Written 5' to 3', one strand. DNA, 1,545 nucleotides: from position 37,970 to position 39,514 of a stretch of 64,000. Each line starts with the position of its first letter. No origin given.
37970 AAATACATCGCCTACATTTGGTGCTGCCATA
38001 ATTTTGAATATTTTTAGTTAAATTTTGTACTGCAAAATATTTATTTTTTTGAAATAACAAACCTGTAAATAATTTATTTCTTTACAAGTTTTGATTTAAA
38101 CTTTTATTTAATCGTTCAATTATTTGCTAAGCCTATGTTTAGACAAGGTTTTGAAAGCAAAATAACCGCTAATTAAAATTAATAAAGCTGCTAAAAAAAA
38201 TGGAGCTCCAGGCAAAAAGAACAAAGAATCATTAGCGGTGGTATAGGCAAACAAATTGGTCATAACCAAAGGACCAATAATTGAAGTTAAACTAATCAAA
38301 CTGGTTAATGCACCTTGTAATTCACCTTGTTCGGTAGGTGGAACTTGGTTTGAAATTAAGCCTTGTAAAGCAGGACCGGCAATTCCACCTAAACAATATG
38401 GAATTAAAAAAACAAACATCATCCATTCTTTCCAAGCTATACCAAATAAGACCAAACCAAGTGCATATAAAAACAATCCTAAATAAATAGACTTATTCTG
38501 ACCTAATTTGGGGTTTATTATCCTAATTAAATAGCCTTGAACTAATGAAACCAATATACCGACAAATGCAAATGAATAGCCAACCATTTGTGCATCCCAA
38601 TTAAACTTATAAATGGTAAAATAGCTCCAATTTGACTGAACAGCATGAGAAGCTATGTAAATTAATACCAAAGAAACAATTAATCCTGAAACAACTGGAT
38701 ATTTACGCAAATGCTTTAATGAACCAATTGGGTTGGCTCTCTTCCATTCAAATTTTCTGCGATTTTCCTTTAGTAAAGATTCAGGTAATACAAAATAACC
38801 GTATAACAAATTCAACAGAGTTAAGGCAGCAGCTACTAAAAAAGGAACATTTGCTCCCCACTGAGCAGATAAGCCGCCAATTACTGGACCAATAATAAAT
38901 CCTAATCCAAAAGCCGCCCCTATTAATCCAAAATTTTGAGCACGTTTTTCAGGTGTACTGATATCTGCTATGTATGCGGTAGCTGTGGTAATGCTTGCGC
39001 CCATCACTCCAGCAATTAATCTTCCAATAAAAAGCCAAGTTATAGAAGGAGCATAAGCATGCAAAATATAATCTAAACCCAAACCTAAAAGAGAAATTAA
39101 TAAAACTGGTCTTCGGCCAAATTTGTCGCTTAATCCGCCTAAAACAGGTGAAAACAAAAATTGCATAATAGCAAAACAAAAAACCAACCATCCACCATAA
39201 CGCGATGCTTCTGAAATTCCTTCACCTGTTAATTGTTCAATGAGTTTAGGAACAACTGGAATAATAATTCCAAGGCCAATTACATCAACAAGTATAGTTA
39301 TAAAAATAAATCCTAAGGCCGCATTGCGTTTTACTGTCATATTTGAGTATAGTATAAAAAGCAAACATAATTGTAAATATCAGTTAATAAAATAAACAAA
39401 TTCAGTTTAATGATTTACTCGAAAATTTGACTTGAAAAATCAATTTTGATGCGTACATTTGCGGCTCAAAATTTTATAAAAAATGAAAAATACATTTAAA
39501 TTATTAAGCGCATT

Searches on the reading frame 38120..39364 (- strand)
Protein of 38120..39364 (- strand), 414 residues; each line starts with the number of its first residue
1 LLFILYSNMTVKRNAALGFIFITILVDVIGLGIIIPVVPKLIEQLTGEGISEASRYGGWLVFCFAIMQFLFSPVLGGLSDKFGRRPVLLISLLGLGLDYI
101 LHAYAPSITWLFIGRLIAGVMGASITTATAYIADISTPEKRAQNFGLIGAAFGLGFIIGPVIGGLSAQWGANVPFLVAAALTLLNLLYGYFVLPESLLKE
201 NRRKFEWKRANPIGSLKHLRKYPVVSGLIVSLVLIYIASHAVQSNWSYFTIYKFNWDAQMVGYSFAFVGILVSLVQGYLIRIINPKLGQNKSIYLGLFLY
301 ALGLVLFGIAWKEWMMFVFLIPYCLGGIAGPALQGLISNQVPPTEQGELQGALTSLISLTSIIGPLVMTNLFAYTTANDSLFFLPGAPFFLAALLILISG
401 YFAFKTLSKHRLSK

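Call 6: search_protein_families(library=pfam, proteins=[window:38120-39364:-], max_evalue=0.1)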
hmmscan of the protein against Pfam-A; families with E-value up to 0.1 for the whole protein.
window:38120-39364:- (414 aa): 4 families
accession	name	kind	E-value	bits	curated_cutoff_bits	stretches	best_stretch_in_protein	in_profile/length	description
PF07690.21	MFS_1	-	4.6e-53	180.8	33.4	2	20-365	1-347/347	Major Facilitator Superfamily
PF00083.30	Sugar_tr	-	9.3e-13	48.3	22.3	1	54-201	45-202/452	Sugar (and other) transporter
PF06779.20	MFS_4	-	1.4e-07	31.7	26.3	1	12-183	187-357/364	Uncharacterised MFS-type transporter YbfB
PF03137.26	OATP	-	0.0021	16.9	25.8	1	108-170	133-196/545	Organic Anion Transporter Polypeptide (OATP) family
